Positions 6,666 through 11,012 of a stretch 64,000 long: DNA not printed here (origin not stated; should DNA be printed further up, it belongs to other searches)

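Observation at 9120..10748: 543-aa intein with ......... endonuclease inserted in the Walker A P-loop of SMC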

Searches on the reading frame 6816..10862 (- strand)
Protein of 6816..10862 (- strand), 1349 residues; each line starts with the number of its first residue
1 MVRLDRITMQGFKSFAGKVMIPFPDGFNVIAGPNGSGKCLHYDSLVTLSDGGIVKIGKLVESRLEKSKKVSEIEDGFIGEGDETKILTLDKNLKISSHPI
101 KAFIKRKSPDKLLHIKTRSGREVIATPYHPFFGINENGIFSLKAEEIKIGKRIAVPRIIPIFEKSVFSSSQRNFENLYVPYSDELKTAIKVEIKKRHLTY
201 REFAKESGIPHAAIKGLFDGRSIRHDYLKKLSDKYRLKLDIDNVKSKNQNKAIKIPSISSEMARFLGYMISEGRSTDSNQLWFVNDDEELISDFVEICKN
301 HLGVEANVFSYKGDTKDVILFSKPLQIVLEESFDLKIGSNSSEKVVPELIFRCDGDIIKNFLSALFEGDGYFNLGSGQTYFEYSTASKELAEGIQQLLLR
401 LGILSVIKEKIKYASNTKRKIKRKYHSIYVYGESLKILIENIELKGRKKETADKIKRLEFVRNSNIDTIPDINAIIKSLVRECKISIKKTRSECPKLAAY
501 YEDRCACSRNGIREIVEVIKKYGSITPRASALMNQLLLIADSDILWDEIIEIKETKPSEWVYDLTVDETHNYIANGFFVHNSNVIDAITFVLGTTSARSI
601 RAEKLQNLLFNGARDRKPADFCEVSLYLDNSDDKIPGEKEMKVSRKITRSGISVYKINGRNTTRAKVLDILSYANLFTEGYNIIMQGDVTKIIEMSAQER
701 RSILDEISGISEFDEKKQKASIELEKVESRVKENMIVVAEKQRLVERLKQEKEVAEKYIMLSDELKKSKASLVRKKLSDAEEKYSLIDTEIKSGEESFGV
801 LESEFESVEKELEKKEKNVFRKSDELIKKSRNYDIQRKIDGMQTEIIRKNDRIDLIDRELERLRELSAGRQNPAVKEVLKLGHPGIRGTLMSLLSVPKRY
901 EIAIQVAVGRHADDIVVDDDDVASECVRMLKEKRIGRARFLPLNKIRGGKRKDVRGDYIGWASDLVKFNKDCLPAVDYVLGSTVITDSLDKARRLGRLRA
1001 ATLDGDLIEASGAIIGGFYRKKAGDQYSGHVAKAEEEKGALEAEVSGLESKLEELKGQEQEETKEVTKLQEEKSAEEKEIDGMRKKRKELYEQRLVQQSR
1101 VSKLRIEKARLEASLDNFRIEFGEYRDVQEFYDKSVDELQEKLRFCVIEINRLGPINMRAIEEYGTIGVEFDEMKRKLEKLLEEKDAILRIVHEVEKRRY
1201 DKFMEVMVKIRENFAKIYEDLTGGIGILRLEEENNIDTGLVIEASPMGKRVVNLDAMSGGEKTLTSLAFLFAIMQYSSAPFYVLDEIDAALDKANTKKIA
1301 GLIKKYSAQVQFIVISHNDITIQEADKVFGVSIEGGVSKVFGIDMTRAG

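Call 3: search_protein_families(library=pfam, proteins=[window:6816-10862:-], max_evalue=0.1)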
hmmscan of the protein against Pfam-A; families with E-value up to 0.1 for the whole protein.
window:6816-10862:- (1349 aa): 10 families
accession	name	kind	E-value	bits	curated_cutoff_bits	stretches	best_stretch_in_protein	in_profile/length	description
PF02463.25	SMC_N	-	1.2e-56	192.1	40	2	582-1338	38-219/220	RecF/RecN/SMC N terminal domain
PF06470.18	SMC_hinge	-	2.4e-31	108.9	22.5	1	884-995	2-115/116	SMC proteins Flexible Hinge Domain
PF14890.11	Intein_splicing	-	7.3e-28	97.8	35.8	1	48-581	3-155/155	Intein splicing domain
PF14528.11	LAGLIDADG_3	-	8.1e-19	68.1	22.5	1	358-442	3-81/82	LAGLIDADG-like domain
PF13304.12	AAA_21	-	1.2e-06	29.3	27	1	1201-1319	166-300/304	AAA domain, putative AbiEii toxin, Type IV TA system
PF16702.10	DUF5063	-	9.2e-05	23.3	27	1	1169-1241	71-140/167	Domain of unknown function (DUF5063)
PF01381.28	HTH_3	-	0.0011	19.4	23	1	193-240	5-53/55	Helix-turn-helix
PF17675.6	APG6_N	-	0.0085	17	45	1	1023-1118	24-121/132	Apg6 coiled-coil region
PF14527.11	LAGLIDADG_WhiA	-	0.014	16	23.2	0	359-413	2-57/93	WhiA LAGLIDADG-like domain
PF20466.3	MmeI_TRD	-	0.071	12.9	27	0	668-758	17-109/207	MmeI, target recognition domain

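Call 4: search_protein_families(library=ncbifam, proteins=[window:6816-10862:-], max_evalue=0.1)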
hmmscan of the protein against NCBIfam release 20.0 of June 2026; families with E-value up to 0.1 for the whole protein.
window:6816-10862:- (1349 aa): 49 families (the best 25 are shown)
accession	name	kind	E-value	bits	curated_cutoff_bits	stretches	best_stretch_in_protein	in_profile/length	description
TIGR02169.1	SMC_prok_A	equivalog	4.6e-199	663.8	729.4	4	1033-1344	845-1164/1165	chromosome segregation protein SMC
TIGR02168.1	SMC_prok_B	equivalog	2e-156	522.7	567.35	4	1028-1345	853-1181/1181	chromosome segregation protein SMC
NF011491.0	PRK14898.1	equivalog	2.6e-36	125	783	1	53-582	93-544/860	DNA-directed RNA polymerase subunit A''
NF005852.0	PRK07773.1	equivalog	6e-36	124.1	780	2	338-587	592-832/886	replicative DNA helicase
NF003157.0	PRK04132.1-2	equivalog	2.3e-30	105.2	1103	3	29-167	40-168/864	replication factor C small subunit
NF045703.1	rSAM_Tes_intein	exception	4.8e-29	100.8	1700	1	49-471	166-570/1040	tetraether lipid synthase Tes, intein-containing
NF003159.0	PRK04132.1-4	equivalog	1.7e-23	82.6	999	3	29-162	50-174/852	replication factor C small subunit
NF003158.0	PRK04132.1-3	equivalog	1.7e-20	71.8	1750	2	29-162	52-176/1437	replication factor C small subunit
NF038098.1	GyrA_w_intein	exception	9.4e-20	70.2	1850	1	252-583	229-539/1232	intein-containing DNA gyrase subunit A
TIGR01445.1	intein_Nterm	domain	5.4e-17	62.6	24.5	1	39-132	1-82/83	intein N-terminal splicing region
NF011303.0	PRK14715.1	equivalog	2.8e-16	57.8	1585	1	92-447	951-1299/1627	DNA-directed DNA polymerase II large subunit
NF045487.1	ASRP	equivalog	5.8e-16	58.2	300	3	1172-1315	442-588/593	archaea-specific SMC-related protein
NF006207.0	PRK08332.1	equivalog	1.9e-14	51.9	2400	2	256-452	999-1196/1684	vitamin B12-dependent ribonucleotide reductase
TIGR01443.1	intein_Cterm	domain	6.7e-11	42.1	15.6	1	560-582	1-24/24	intein C-terminal splicing region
NF007072.0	PRK09519.1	equivalog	2e-09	36.4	1024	1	258-409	359-514/790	intein-containing recombinase RecA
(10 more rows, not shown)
